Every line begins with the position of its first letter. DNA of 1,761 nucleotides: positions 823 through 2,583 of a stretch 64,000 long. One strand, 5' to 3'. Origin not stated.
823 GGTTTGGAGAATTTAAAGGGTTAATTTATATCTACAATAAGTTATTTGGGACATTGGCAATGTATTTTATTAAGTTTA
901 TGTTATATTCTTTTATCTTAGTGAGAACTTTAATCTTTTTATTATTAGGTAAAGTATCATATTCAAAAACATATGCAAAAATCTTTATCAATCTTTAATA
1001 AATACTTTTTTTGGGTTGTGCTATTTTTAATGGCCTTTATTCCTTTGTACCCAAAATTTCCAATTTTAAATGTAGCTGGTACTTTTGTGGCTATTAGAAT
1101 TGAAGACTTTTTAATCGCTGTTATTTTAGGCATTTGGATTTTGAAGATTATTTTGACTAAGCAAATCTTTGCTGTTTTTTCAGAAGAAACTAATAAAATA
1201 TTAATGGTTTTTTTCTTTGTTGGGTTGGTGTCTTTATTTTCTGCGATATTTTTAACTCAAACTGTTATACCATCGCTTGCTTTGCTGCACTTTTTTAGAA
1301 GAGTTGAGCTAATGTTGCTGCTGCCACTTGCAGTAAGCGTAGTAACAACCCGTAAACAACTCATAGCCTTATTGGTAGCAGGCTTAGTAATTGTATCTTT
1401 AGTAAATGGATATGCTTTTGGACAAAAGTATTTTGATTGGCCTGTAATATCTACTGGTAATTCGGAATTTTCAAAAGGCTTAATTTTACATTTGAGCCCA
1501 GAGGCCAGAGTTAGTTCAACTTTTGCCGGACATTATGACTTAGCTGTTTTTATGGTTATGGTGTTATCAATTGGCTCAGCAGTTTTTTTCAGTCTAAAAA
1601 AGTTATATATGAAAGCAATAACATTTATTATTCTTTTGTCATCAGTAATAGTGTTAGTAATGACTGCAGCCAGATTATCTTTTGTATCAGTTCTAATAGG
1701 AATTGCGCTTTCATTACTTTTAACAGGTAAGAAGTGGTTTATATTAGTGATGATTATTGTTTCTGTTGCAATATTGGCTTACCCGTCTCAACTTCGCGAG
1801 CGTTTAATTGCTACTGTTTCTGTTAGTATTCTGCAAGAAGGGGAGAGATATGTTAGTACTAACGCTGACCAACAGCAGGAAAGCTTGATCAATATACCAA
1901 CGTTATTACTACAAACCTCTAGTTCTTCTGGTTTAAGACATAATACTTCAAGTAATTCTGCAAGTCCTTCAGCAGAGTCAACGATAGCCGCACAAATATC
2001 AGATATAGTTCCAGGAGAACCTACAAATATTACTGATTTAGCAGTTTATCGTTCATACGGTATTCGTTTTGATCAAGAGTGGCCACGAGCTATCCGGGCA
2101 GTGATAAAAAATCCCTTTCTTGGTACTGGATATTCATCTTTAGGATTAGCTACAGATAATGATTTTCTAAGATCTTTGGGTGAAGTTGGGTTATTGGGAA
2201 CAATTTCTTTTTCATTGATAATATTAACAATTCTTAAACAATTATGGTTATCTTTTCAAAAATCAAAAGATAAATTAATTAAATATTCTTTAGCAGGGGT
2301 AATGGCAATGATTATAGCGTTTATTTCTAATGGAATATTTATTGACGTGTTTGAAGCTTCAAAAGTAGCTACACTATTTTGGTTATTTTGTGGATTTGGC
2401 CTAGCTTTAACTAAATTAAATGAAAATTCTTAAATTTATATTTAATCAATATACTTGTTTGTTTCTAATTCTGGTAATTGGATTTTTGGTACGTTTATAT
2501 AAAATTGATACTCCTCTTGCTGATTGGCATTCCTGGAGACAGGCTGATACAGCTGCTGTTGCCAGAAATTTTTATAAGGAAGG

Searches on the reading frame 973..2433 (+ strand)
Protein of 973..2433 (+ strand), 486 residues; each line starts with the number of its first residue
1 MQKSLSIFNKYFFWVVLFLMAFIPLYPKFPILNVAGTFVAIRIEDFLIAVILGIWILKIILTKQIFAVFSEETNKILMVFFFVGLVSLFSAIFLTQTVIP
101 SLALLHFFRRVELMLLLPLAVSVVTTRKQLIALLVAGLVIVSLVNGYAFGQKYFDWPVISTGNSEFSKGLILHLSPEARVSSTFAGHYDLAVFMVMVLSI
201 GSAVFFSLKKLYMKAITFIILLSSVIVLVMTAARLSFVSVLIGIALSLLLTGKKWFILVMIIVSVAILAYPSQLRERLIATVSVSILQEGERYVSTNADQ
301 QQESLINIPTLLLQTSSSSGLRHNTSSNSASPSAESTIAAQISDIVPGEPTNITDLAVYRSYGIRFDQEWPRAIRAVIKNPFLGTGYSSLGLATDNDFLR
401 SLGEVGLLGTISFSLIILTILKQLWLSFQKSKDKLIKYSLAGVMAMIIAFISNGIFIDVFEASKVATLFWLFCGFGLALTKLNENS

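Call 10: search_protein_families(library=pfam, proteins=[window:973-2433:+], max_evalue=0.001)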
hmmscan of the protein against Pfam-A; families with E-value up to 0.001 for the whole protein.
window:973-2433:+ (486 aa): 1 family
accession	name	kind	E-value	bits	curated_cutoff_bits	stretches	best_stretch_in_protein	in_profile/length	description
PF04932.20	Wzy_C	-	0.00024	21.4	31.7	1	220-413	2-148/149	O-Antigen ligase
